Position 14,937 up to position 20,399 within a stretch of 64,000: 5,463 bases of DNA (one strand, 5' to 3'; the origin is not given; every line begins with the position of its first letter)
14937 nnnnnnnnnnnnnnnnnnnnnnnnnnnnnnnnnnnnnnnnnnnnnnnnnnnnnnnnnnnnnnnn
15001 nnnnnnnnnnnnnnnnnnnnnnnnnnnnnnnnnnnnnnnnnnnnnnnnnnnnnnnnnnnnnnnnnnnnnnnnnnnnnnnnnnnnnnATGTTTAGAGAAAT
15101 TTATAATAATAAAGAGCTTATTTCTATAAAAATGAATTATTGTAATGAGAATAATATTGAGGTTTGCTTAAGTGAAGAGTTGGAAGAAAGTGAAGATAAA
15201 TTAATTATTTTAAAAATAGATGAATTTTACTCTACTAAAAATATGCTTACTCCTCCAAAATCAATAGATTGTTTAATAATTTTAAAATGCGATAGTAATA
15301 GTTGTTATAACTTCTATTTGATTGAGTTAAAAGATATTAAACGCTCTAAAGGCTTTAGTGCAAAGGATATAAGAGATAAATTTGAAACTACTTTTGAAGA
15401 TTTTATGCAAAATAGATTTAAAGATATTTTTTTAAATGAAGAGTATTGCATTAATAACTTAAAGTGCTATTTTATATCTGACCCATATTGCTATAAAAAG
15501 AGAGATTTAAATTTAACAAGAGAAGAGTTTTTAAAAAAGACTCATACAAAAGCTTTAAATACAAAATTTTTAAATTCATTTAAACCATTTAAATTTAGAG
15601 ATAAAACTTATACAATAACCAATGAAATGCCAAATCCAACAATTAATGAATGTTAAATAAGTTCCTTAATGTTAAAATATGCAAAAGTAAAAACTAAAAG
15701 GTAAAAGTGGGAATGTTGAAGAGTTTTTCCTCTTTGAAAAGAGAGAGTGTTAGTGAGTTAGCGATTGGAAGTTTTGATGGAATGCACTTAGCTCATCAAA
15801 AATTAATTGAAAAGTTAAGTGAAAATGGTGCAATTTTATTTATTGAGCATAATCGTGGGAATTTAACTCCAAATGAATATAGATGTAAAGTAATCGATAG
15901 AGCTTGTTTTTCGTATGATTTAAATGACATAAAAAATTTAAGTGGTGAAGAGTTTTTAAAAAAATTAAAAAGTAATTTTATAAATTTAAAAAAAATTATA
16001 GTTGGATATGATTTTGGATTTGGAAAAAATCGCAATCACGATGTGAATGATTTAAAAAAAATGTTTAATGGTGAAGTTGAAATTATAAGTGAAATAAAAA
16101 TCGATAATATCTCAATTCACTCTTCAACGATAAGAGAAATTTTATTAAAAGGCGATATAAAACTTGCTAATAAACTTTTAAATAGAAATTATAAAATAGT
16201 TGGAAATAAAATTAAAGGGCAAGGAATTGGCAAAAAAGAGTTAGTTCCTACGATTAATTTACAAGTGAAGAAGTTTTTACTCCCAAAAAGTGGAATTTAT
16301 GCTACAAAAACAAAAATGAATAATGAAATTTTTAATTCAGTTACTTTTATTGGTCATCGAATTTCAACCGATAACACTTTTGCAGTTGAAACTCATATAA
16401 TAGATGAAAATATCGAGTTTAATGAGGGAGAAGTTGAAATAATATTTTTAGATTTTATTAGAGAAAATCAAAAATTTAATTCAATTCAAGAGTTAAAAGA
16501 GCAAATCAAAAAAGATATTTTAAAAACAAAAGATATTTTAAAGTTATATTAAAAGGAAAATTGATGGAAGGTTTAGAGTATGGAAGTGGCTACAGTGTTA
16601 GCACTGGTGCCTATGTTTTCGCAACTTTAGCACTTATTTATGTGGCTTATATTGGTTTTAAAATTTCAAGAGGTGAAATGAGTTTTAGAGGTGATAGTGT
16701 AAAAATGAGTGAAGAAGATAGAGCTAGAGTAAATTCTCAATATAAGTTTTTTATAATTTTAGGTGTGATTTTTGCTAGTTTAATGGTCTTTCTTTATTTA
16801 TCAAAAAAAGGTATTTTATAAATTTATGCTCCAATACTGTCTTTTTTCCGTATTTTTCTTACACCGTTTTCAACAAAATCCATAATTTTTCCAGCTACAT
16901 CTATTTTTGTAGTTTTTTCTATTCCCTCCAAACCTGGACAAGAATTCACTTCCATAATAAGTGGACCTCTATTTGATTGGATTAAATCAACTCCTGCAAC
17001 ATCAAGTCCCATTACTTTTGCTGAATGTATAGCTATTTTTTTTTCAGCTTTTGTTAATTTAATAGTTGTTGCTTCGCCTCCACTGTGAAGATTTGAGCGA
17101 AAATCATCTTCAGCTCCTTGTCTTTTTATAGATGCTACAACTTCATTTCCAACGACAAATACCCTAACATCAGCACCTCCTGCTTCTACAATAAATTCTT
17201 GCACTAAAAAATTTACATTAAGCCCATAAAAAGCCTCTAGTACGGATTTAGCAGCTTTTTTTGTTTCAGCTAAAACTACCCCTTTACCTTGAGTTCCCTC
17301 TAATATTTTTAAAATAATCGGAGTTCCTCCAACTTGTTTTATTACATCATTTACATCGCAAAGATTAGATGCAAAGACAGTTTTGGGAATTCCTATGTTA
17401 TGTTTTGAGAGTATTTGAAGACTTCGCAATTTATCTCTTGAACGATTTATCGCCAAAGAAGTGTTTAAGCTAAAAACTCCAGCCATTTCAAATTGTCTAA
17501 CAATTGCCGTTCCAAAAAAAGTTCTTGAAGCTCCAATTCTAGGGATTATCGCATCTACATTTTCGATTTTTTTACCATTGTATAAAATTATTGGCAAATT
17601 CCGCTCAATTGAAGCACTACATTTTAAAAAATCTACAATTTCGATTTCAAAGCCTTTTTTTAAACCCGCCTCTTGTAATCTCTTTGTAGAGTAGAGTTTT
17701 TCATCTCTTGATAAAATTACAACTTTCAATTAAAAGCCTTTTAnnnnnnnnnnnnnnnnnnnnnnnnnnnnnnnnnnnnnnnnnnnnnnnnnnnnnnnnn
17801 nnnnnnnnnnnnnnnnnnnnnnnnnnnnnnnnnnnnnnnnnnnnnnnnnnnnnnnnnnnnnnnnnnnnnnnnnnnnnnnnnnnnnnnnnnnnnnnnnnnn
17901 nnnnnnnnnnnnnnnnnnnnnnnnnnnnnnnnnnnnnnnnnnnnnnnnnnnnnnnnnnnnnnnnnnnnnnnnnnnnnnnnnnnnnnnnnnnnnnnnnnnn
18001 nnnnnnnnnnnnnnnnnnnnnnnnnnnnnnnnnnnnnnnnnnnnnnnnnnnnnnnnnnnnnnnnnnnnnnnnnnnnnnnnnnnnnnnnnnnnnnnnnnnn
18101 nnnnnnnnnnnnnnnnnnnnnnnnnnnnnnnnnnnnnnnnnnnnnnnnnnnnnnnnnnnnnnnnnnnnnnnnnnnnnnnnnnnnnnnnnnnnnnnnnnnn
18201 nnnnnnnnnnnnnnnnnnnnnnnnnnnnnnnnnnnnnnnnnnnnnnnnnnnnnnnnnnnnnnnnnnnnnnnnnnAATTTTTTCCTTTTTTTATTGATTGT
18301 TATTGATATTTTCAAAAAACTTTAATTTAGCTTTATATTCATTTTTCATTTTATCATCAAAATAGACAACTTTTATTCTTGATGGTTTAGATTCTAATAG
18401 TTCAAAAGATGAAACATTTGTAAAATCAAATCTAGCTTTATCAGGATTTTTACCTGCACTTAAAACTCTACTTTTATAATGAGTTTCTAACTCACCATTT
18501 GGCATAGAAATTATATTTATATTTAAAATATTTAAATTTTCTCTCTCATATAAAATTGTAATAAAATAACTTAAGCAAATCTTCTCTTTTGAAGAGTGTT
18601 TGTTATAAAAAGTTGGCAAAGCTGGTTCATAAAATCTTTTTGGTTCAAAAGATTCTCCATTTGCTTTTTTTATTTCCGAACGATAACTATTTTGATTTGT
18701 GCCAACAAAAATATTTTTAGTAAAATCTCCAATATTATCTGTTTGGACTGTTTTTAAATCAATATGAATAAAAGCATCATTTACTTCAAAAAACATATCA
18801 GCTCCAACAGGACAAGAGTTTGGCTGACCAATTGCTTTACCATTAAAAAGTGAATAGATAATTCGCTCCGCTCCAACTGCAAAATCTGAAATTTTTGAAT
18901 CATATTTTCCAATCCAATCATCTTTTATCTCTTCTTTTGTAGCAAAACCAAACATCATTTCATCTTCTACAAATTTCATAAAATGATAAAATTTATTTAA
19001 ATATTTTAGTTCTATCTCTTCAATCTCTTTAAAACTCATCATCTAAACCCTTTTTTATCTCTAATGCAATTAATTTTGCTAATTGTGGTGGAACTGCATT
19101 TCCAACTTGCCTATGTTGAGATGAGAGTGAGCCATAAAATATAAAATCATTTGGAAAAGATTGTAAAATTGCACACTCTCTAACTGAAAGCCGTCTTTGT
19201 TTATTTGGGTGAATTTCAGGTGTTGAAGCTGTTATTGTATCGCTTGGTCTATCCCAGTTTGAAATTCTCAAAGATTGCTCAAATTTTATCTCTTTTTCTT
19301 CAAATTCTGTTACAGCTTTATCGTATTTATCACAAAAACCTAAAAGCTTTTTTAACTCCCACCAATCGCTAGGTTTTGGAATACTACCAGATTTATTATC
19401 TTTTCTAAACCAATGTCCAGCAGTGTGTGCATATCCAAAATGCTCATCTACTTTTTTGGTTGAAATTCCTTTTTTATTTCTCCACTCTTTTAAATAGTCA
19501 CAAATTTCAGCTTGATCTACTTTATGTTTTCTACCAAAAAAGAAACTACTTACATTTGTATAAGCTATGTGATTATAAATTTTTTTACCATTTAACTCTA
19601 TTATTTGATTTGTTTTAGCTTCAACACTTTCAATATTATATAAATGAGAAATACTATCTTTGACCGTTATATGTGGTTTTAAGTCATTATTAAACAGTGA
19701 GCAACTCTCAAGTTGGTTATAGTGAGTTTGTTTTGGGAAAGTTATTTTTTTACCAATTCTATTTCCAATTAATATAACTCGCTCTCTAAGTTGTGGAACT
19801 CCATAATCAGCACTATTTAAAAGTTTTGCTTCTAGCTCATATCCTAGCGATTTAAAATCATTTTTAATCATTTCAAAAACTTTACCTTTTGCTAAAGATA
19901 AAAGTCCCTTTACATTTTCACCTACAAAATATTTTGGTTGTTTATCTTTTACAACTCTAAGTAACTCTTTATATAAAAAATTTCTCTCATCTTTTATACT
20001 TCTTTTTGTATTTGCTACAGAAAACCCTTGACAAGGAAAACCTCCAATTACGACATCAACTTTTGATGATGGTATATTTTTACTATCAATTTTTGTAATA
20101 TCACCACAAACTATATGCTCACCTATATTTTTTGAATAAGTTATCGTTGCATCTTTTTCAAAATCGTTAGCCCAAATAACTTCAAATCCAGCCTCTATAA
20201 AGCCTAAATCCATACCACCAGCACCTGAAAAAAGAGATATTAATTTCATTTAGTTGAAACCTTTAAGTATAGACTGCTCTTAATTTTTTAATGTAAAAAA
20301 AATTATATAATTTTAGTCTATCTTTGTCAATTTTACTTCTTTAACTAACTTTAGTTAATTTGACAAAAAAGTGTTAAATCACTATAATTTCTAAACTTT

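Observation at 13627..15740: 2,063-bp insertion between tlyA and ribF bounded by a 51-bp direct repeat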

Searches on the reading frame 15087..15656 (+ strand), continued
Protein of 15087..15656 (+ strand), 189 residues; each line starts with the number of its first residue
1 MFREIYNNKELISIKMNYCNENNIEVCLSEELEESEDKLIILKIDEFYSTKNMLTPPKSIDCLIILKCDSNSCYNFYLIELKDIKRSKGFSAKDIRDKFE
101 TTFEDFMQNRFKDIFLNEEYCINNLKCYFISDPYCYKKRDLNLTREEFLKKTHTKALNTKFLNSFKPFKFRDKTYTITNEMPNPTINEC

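Call 74: search_protein_representatives(alignment_id=A4)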
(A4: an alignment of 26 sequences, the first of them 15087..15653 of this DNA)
Query: 26 sequences, 185 profile positions. Proteins with E-value up to 0.001 (for the whole library): 282; up to 1e-10: 250; up to 1e-30: 138. The best 150 are listed.
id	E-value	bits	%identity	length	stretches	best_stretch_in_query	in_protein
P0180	2.5e-68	245.7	-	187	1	1-185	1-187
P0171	2.4e-65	236.0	-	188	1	1-183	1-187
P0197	2.4e-59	216.4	-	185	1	1-179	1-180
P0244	2.2e-56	206.7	-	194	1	1-183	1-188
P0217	7.6e-56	205.0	-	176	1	1-175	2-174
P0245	1.3e-55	204.2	-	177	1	1-183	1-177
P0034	2.2e-55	203.5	-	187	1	1-180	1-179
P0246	3.0e-55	203.0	-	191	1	1-185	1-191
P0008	1.0e-54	201.3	-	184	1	1-185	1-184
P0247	4.1e-54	199.3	-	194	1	1-185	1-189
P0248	4.2e-54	199.3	-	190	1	1-185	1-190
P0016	5.2e-54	199.0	-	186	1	1-180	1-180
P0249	7.5e-54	198.5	-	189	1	1-184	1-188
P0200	8.5e-54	198.3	-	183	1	1-185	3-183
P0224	1.2e-53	197.8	-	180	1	1-185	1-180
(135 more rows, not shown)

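Call 86: find_related_loci(query=A4, collection=metagenome_contigs, flank=6000)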
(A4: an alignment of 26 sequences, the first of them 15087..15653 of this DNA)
Query A4 (189 aa) in metagenome_contigs; peptide patterns used: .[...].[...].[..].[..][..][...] (x = any residue, [..] = any of these).
109 stretches matched a pattern; 28 encode a relative of the query (tblastn E <= 1e-3); 28 distinct loci.
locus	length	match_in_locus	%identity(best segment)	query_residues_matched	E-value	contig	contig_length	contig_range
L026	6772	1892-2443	49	1-189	1e-51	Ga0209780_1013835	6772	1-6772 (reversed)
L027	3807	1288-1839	48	1-189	1e-50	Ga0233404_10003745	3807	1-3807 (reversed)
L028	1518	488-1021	49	1-183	9e-49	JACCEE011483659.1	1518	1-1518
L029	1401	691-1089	61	1-134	2e-48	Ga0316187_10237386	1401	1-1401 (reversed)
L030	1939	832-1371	39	1-189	6e-42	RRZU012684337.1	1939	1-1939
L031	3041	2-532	39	4-189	2e-40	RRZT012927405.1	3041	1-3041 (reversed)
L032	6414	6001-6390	52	1-132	5e-37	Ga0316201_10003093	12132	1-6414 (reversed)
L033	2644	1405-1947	36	1-184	3e-30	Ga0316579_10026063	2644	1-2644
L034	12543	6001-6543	33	1-184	2e-29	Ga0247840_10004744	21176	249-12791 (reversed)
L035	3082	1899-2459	36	1-186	6e-29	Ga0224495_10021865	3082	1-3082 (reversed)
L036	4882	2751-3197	42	19-189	5e-28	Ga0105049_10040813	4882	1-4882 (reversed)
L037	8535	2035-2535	38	1-189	1e-27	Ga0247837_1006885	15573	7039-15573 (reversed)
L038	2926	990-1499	36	1-177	2e-27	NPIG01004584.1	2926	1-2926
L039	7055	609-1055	40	19-189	2e-27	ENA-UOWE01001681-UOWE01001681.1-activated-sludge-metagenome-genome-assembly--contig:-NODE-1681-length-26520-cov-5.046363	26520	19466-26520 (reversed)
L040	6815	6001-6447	40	19-189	2e-27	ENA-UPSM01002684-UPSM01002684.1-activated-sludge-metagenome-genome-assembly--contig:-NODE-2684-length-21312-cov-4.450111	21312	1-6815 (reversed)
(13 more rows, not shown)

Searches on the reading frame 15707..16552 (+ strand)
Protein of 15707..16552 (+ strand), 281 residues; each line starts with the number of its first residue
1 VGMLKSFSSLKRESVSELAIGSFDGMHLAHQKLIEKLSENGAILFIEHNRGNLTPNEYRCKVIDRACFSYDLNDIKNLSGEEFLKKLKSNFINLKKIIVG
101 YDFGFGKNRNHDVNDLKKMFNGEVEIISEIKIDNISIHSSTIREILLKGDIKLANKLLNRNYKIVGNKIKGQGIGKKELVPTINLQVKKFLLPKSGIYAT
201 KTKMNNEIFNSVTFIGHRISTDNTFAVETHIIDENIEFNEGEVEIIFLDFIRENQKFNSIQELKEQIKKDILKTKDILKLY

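Call 4: search_protein_families(library=pfam, proteins=[window:15707-16552:+], max_evalue=0.1)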
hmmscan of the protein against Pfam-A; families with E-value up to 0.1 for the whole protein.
window:15707-16552:+ (281 aa): 5 families
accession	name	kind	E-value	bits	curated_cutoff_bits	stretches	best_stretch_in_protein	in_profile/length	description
PF01687.23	Flavokinase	-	4.5e-32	111.3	19.6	1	158-278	1-124/124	Riboflavin kinase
PF06574.18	FAD_syn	-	1e-16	61.6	27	1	16-140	8-157/158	FAD synthetase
PF01467.32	CTP_transf_like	-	5.2e-05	23.9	21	1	18-144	1-132/133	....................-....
PF02926.22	THUMP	-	0.031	15.1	20.6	0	220-258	21-59/84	THUMP domain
PF01225.30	Mur_ligase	-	0.07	13.9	21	0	23-67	26-63/95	Mur ligase family, catalytic domain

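Call 75: find_encoding_contigs(protein=window:15713-16552:+, flank=4000, max_places=10)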
Protein window:15713-16552:+ (279 aa): 4 contigs read that carry it; 2 places shown.
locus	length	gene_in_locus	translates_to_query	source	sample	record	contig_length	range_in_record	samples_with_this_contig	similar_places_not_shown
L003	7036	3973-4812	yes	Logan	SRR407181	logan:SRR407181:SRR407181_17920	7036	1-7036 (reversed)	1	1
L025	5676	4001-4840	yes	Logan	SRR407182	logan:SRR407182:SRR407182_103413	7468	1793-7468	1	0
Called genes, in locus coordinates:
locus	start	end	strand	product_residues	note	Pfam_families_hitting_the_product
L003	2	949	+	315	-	?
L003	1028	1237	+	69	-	-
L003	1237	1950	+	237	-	PF01479:S4, PF01728:FtsJ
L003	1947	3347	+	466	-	PF13175:AAA_15, PF13476:AAA_23 (weak), PF13304:AAA_21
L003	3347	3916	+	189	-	-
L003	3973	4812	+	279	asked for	PF06574:FAD_syn, PF01687:Flavokinase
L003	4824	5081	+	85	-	-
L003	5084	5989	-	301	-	PF18030:Rimk_N, PF14397:ATPgrasp_ST (faint), PF02655:ATP-grasp_3, PF02955:GSH-S_ATP, PF08443:RimK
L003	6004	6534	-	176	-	PF00994:MoCF_biosynth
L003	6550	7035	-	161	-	?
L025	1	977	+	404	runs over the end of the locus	PF00091:Tubulin, PF12327:FtsZ_C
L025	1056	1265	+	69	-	-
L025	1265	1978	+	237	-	PF01479:S4, PF01728:FtsJ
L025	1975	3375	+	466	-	PF13175:AAA_15, PF13476:AAA_23 (weak), PF13304:AAA_21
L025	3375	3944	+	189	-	-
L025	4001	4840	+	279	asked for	PF06574:FAD_syn, PF01687:Flavokinase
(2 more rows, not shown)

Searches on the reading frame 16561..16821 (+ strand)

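Call 33: search_protein_families(library=ncbifam, proteins=[window:16561-16821:+], max_evalue=0.1)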
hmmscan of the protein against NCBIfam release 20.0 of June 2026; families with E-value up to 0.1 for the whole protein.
window:16561-16821:+ (86 aa): 1 family
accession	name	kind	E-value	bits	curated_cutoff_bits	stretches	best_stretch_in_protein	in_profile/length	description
NF001959.0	PRK00733.3-4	equivalog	0.017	13.6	975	1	16-79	10-73/674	sodium-translocating pyrophosphatase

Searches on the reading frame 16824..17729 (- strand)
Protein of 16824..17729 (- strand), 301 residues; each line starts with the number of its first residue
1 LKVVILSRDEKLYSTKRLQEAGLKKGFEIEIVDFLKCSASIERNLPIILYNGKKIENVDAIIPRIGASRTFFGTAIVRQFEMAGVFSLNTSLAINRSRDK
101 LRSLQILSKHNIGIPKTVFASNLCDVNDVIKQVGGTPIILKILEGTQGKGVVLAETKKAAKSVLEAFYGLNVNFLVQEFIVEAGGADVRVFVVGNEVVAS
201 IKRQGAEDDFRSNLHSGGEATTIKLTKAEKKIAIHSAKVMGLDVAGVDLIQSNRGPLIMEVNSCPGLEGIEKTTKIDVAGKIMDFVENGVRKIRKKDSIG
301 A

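Call 70: search_protein_families(library=pfam, proteins=[window:16824-17729:-], max_evalue=0.001)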
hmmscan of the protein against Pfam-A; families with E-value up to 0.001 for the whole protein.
window:16824-17729:- (301 aa): 7 families
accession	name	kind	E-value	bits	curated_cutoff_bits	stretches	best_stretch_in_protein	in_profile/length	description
PF08443.16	RimK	-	4.8e-65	219.1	21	1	98-285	2-187/188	RimK-like ATP-grasp domain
PF18030.7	Rimk_N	-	5e-37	126.5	26.4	1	1-94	1-94/94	RimK PreATP-grasp domain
PF02955.21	GSH-S_ATP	-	1.7e-19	70.4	23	1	114-272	12-172/175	Prokaryotic glutathione synthetase, ATP-grasp domain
PF02655.19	ATP-grasp_3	-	2.4e-09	37.9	23.2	1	99-263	3-155/160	ATP-grasp domain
PF14397.11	ATPgrasp_ST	-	3.3e-07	30.2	31.4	0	95-226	17-179/278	Sugar-transfer associated ATP-grasp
PF14398.11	ATPgrasp_YheCD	-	0.00042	20.1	26.8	0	99-164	11-77/255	YheC/D like ATP-grasp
PF08442.15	ATP-grasp_2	-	0.0006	19.9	29.5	0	103-173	7-81/202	ATP-grasp domain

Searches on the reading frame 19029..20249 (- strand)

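Call 70: search_protein_families(library=pfam, proteins=[window:19029-20249:-], max_evalue=0.001)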
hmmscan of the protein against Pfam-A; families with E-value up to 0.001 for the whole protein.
window:19029-20249:- (406 aa): 1 family
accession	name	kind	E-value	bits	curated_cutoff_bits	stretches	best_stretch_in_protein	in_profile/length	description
PF00145.23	DNA_methylase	-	5.5e-82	276.2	22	1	1-400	1-324/324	C-5 cytosine-specific DNA methylase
